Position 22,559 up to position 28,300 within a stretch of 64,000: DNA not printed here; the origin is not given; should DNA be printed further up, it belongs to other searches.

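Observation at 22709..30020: OpgG/D-family glucan protein paired with a giant membrane::GH94 phosphorylase fusion instead of OpgH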

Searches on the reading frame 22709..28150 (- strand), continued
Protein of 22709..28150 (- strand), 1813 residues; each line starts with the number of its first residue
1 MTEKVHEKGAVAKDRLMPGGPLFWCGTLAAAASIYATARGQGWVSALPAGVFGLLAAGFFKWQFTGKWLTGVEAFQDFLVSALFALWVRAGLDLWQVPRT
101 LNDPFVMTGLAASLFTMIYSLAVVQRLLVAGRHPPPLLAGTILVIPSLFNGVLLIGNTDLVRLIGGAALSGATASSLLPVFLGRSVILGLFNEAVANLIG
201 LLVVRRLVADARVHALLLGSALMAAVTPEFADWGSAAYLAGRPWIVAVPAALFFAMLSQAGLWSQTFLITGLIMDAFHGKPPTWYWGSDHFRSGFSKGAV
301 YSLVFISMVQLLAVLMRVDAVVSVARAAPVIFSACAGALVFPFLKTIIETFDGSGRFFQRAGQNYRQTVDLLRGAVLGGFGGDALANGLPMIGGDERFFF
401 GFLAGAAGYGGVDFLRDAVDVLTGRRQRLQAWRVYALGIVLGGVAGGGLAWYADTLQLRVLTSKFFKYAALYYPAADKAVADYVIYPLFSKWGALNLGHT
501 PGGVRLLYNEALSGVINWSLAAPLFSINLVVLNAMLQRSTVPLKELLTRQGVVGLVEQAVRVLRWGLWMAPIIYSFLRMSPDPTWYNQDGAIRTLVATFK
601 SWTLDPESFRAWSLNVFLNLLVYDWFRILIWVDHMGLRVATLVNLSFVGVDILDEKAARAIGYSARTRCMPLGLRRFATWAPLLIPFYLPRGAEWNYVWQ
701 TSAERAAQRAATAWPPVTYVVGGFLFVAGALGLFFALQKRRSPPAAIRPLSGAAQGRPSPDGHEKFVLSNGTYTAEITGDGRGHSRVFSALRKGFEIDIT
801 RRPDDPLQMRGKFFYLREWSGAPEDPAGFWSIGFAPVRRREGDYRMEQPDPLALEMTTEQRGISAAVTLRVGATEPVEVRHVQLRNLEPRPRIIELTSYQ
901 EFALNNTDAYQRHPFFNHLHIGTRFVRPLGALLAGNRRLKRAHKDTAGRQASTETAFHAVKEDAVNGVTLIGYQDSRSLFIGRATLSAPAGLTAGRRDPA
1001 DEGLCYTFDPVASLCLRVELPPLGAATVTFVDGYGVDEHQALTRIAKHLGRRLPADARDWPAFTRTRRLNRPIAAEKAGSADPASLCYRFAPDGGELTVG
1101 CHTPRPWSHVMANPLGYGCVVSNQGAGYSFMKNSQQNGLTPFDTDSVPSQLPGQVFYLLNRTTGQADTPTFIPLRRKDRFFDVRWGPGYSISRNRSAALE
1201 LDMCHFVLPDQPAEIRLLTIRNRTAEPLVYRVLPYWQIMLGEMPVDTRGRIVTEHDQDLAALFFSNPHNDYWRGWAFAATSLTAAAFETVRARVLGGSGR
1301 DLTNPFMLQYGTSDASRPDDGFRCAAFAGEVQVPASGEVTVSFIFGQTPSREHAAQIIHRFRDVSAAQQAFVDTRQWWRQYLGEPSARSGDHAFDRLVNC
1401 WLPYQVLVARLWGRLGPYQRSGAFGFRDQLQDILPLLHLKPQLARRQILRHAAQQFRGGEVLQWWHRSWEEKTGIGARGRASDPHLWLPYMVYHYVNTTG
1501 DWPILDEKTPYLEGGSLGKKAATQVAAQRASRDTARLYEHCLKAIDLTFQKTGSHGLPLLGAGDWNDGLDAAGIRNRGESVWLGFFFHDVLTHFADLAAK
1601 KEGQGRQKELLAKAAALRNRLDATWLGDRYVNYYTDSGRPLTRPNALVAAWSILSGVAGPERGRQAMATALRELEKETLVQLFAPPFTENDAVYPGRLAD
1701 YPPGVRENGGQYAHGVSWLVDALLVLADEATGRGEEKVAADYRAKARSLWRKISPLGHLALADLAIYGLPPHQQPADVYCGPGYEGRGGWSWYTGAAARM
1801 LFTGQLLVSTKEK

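Call 16: find_homologous_proteins(query=window:22709-28150:-, max_evalue=1e-50)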
Query window:22709-28150:- (1813 aa): 206 proteins with E <= 1e-50 among 8000 candidates; the best 120 are listed.
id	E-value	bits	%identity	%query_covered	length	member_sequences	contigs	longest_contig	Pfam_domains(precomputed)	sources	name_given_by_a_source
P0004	0.0e+0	4206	100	100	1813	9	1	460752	PF06165.19,PF17167.11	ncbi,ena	-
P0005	0.0e+0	3622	86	100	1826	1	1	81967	PF06165.19,PF17167.11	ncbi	ncbi:MAG: hypothetical protein WAM73_01110 [Desulfobacterales bacterium]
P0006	0.0e+0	3444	82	100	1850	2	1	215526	PF06165.19,PF17167.11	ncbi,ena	-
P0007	0.0e+0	3441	81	100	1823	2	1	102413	PF06165.19,PF17167.11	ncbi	ncbi:MAG: hypothetical protein WAK95_02515 [Desulfobacterales bacterium]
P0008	0.0e+0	3210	76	100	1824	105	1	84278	PF06165.19,PF17167.11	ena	-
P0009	0.0e+0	3185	75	100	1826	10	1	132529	PF06165.19,PF17167.11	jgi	jgi:cyclic beta-1,2-glucan synthetase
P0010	0.0e+0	2810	70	98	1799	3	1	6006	PF06165.19,PF17167.11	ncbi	ncbi:MAG: hypothetical protein WBY88_07070, partial [Desulfosarcina sp.]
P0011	0.0e+0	2409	60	100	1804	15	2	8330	PF06165.19,PF17167.11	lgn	-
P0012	0.0e+0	2351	59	99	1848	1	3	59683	PF06165.19,PF17167.11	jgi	jgi:cyclic beta-1,2-glucan synthetase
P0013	0.0e+0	2330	58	99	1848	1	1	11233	PF06165.19,PF17167.11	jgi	jgi:cyclic beta-1,2-glucan synthetase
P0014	0.0e+0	2325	59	99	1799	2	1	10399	PF06165.19,PF17167.11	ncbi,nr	ncbi:MAG: glycosyl transferase family 36 [Desulfuromonadaceae bacterium]|nr:glycosyl transferase fam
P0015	0.0e+0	2321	58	99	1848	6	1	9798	PF06165.19,PF17167.11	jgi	jgi:cyclic beta-1,2-glucan synthetase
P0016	0.0e+0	2261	58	99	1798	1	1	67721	PF06165.19,PF17167.11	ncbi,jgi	jgi:cyclic beta-1,2-glucan synthetase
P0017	0.0e+0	2237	57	97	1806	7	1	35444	PF06165.19,PF17167.11,PF22422.3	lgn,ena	-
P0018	0.0e+0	2146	53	98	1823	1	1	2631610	PF06165.19,PF17167.11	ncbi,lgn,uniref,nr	ncbi:putative Glycosyltransferase 36 [uncultured Desulfobacterium sp.]|uniref:Putative Glycosyltrans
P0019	0.0e+0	2035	53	98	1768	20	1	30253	PF06165.19,PF17167.11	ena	-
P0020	0.0e+0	1944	52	97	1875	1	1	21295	PF06165.19,PF17167.11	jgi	jgi:cyclic beta-1,2-glucan synthetase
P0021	0.0e+0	1917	51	98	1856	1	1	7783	PF06165.19,PF17167.11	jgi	jgi:cyclic beta-1,2-glucan synthetase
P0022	0.0e+0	1882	50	99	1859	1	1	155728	PF06165.19,PF17167.11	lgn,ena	-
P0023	0.0e+0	1866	50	97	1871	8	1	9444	PF06165.19,PF17167.11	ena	-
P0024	0.0e+0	1857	49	97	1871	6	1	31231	PF06165.19,PF17167.11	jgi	jgi:cyclic beta-1,2-glucan synthetase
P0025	0.0e+0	1854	50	97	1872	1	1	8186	PF06165.19,PF17167.11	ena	-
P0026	0.0e+0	1837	51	98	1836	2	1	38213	PF06165.19,PF17167.11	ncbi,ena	-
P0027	0.0e+0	1835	50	58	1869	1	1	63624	PF06165.19,PF17167.11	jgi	-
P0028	0.0e+0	1825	50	97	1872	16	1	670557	PF06165.19,PF17167.11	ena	-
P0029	0.0e+0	1803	50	95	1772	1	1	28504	PF06165.19,PF17167.11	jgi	jgi:cyclic beta-1,2-glucan synthetase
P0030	0.0e+0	1779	50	95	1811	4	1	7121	PF06165.19,PF17167.11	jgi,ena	-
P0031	0.0e+0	1745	49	96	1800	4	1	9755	PF06165.19,PF17167.11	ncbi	ncbi:MAG: GH36-type glycosyl hydrolase domain-containing protein [Burkholderiales bacterium]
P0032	0.0e+0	1744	49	96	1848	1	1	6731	PF06165.19,PF17167.11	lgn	-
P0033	0.0e+0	1740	49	99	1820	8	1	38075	PF06165.19,PF17167.11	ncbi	-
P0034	0.0e+0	1725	47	98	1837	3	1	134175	PF06165.19,PF17167.11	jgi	-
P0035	0.0e+0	1716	48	97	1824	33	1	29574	PF06165.19,PF17167.11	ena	-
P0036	0.0e+0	1706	48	95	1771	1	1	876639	PF06165.19,PF17167.11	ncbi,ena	-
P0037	0.0e+0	1703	48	95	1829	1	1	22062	PF06165.19,PF17167.11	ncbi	-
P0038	0.0e+0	1701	49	95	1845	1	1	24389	PF06165.19,PF17167.11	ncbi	ncbi:MAG: hypothetical protein U1E17_21355 [Geminicoccaceae bacterium]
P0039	0.0e+0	1694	51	89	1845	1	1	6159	PF06165.19,PF17167.11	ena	-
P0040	0.0e+0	1694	50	90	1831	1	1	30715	PF06165.19,PF17167.11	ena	-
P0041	0.0e+0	1690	47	98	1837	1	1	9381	PF06165.19,PF17167.11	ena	-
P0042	0.0e+0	1688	48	96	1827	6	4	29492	PF06165.19,PF17167.11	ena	-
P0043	0.0e+0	1684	48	95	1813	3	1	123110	PF06165.19,PF17167.11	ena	-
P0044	0.0e+0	1677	47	97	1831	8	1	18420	PF06165.19,PF17167.11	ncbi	ncbi:MAG: GH36-type glycosyl hydrolase domain-containing protein [Pseudomonadota bacterium]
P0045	0.0e+0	1674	46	97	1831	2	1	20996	PF06165.19,PF17167.11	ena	-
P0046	0.0e+0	1673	50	92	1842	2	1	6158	PF06165.19,PF17167.11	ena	-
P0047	0.0e+0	1671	50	89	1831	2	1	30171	PF06165.19,PF17167.11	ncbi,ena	-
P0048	0.0e+0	1660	48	95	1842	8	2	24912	PF06165.19,PF17167.11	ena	-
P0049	0.0e+0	1657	48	95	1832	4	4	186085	PF06165.19,PF17167.11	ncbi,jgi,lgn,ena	-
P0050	0.0e+0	1654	49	88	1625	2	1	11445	PF06165.19,PF17167.11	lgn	-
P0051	0.0e+0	1653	48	95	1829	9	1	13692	PF06165.19,PF17167.11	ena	-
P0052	0.0e+0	1650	50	89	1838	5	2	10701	PF06165.19,PF17167.11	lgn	-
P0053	0.0e+0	1639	47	96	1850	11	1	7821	PF06165.19,PF17167.11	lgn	-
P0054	0.0e+0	1622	45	97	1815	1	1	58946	PF06165.19,PF17167.11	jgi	-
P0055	0.0e+0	1621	46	95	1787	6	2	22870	PF06165.19,PF17167.11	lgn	-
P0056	0.0e+0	1613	46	97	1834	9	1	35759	PF06165.19,PF17167.11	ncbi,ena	-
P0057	0.0e+0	1612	45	97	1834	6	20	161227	PF06165.19,PF17167.11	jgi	-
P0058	0.0e+0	1610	46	95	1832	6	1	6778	PF06165.19,PF17167.11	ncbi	-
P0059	0.0e+0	1603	47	95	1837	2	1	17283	PF06165.19,PF17167.11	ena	-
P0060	0.0e+0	1602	45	97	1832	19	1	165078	PF06165.19,PF17167.11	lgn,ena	-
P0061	0.0e+0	1601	45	97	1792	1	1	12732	PF06165.19,PF17167.11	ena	-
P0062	0.0e+0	1590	46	96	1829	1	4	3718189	PF06165.19,PF17167.11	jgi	jgi:cyclic beta-1,2-glucan synthetase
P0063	0.0e+0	1584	46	97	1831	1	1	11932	PF06165.19,PF17167.11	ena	-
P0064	0.0e+0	1583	47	94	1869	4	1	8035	PF06165.19,PF17167.11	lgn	-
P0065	0.0e+0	1581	46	98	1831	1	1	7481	PF06165.19,PF17167.11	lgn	-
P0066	0.0e+0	1571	47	95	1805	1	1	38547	PF06165.19,PF17167.11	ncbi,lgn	-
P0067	0.0e+0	1570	45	96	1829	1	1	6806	PF06165.19,PF17167.11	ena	-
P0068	0.0e+0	1513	46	95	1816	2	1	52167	PF06165.19,PF17167.11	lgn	-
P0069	0.0e+0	1475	45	96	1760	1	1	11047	PF06165.19,PF17167.11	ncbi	-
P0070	0.0e+0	1475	48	81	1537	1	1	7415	PF06165.19,PF17167.11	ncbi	ncbi:MAG: glycosyl transferase family 36, partial [Pseudomonadota bacterium]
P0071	0.0e+0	1463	43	99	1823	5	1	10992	PF06165.19,PF17167.11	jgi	jgi:cyclic beta-1,2-glucan synthetase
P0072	0.0e+0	1435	45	94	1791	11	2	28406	PF06165.19,PF17167.11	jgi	jgi:cyclic beta-1,2-glucan synthetase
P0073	0.0e+0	1422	45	95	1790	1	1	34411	PF06165.19,PF17167.11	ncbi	ncbi:GH36-type glycosyl hydrolase domain-containing protein [Immundisolibacter sp.]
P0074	0.0e+0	1412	43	97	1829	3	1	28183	PF06165.19,PF17167.11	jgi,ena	jgi:cyclic beta-1,2-glucan synthetase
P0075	0.0e+0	1410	44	95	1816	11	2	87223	PF06165.19,PF17167.11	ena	-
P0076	0.0e+0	1404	42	97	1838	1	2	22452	PF06165.19,PF17167.11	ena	-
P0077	0.0e+0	1390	45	94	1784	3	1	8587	PF06165.19,PF17167.11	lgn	-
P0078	0.0e+0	1389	44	95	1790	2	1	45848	PF06165.19,PF17167.11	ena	-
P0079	0.0e+0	1383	41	96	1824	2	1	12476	PF06165.19,PF17167.11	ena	-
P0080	0.0e+0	1377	44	95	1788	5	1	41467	PF06165.19,PF17167.11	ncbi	ncbi:MAG: hypothetical protein AMXMBFR26_06590 [Porticoccaceae bacterium]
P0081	0.0e+0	1369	41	95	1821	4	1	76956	PF06165.19,PF17167.11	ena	-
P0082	0.0e+0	1367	43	95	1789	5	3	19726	PF06165.19,PF17167.11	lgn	-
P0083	0.0e+0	1359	44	95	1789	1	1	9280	PF06165.19,PF17167.11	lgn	-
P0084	0.0e+0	1359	42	96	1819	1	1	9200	PF06165.19,PF17167.11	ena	-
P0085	0.0e+0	1355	42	97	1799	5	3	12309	PF06165.19,PF17167.11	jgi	jgi:cyclic beta-1,2-glucan synthetase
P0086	0.0e+0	1340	48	77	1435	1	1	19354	PF06165.19,PF17167.11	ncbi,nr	ncbi:MAG: glycosyl transferase family 36, partial [Burkholderiales bacterium]|nr:glycosyl transferas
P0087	0.0e+0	1339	42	95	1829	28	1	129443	PF06165.19,PF17167.11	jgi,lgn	-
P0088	0.0e+0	1107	37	96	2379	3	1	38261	PF06165.19,PF17167.11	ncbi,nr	ncbi:MAG TPA: hypothetical protein PK876_08505 [Elusimicrobiota bacterium]|nr:hypothetical protein [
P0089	0.0e+0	1082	39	97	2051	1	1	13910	PF06165.19,PF17167.11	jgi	jgi:cyclic beta-1,2-glucan synthetase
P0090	0.0e+0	1062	37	96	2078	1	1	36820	PF06165.19,PF17167.11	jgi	jgi:cyclic beta-1,2-glucan synthetase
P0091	0.0e+0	1038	36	96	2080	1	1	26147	PF06165.19,PF17167.11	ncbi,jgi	jgi:cyclic beta-1,2-glucan synthetase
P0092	4.3e-296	1004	37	96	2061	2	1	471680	PF06165.19,PF17167.11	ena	-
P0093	1.1e-277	943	36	96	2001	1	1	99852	PF06165.19,PF17167.11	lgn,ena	-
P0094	2.0e-269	915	36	89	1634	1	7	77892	PF06165.19,PF17167.11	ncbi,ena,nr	ncbi:MAG: hypothetical protein ISS31_08280 [Kiritimatiellae bacterium]|nr:hypothetical protein [Kiri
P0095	3.9e-269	914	35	94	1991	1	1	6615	PF06165.19,PF17167.11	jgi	-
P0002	9.6e-257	873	43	65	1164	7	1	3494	PF06165.19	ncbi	ncbi:MAG: hypothetical protein WBN82_04965, partial [Porticoccaceae bacterium]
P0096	1.6e-249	849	33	96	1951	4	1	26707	PF06165.19,PF17167.11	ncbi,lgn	-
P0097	1.7e-145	504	33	65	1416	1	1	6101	PF06165.19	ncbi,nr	ncbi:MAG: hypothetical protein FJ220_01045, partial [Kiritimatiellaceae bacterium]|nr:hypothetical p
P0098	8.8e-145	502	37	39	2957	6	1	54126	PF10091.16,PF06165.19,PF17167.11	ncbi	-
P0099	1.5e-144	501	37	39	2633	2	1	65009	PF10091.16,PF06165.19,PF17167.11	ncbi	-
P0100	1.2e-142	495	36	39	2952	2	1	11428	PF10091.16,PF06165.19,PF17167.11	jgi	jgi:cyclic beta-1,2-glucan synthetase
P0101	8.7e-142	492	37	39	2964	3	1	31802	PF10091.16,PF06165.19,PF17167.11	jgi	jgi:cyclic beta-1,2-glucan synthetase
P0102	1.1e-141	492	36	39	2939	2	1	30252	PF10091.16,PF06165.19,PF17167.11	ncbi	-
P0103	1.3e-141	491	36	39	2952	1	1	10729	PF10091.16,PF06165.19,PF17167.11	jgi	-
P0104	9.0e-140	485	36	39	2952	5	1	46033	PF10091.16,PF06165.19,PF17167.11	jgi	jgi:cyclic beta-1,2-glucan synthetase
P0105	5.9e-139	483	37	39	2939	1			PF10091.16,PF06165.19,PF17167.11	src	-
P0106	1.3e-137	478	37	39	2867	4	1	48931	PF10091.16,PF06165.19,PF17167.11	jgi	jgi:cyclic beta-1,2-glucan synthetase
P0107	4.8e-137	476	38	39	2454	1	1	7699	PF10091.16,PF06165.19,PF17167.11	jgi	jgi:cyclic beta-1,2-glucan synthetase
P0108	2.4e-136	474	38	39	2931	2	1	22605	PF10091.16,PF06165.19,PF17167.11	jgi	jgi:cyclic beta-1,2-glucan synthetase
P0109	1.8e-135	471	37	39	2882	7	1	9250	PF10091.16,PF11329.15,PF06165.19,PF17167.11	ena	-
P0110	3.1e-135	470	36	39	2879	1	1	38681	PF10091.16,PF06165.19,PF17167.11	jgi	jgi:cyclic beta-1,2-glucan synthetase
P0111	3.7e-135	470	36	43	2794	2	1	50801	PF10091.16,PF06165.19,PF17167.11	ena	-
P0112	1.3e-134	468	36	42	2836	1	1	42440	PF10091.16,PF06165.19,PF17167.11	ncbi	-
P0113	1.6e-134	468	37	39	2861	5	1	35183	PF10091.16,PF06165.19,PF17167.11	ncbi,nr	ncbi:MAG: carbohydrate-binding protein [Myxococcales bacterium]|nr:carbohydrate-binding protein [Myx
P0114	3.2e-133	464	36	38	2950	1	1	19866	PF10091.16,PF06165.19,PF17167.11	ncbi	-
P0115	1.4e-132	461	37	39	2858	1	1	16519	PF10091.16,PF06165.19,PF17167.11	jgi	jgi:cyclic beta-1,2-glucan synthetase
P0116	1.8e-132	461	38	39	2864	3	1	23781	PF10091.16,PF06165.19,PF17167.11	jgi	-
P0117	2.0e-132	461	38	39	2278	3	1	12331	PF10091.16,PF06165.19,PF17167.11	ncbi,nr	ncbi:MAG: glycosyl transferase, partial [Gammaproteobacteria bacterium]|nr:glycosyl transferase [Gam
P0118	2.5e-132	461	37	39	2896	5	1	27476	PF10091.16,PF06165.19,PF17167.11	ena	-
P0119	2.8e-132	460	36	39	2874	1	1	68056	PF10091.16,PF06165.19,PF17167.11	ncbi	-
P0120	6.1e-132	459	36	39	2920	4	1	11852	PF10091.16,PF06165.19,PF17167.11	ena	-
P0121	2.6e-131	457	36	39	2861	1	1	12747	PF10091.16,PF06165.19,PF17167.11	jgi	jgi:cyclic beta-1,2-glucan synthetase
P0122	6.9e-131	456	37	39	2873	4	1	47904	PF10091.16,PF13632.13,PF06165.19,PF17167.11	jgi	jgi:cyclic beta-1,2-glucan synthetase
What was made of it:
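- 22709..28150 (-): Fusion gene: novel polytopic membrane domain joined to a Cgs-type GH94 phosphorylase, 1813 aa. About 95 full-length homologue clusters, each grouping sequences at 90% identity (call 16).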
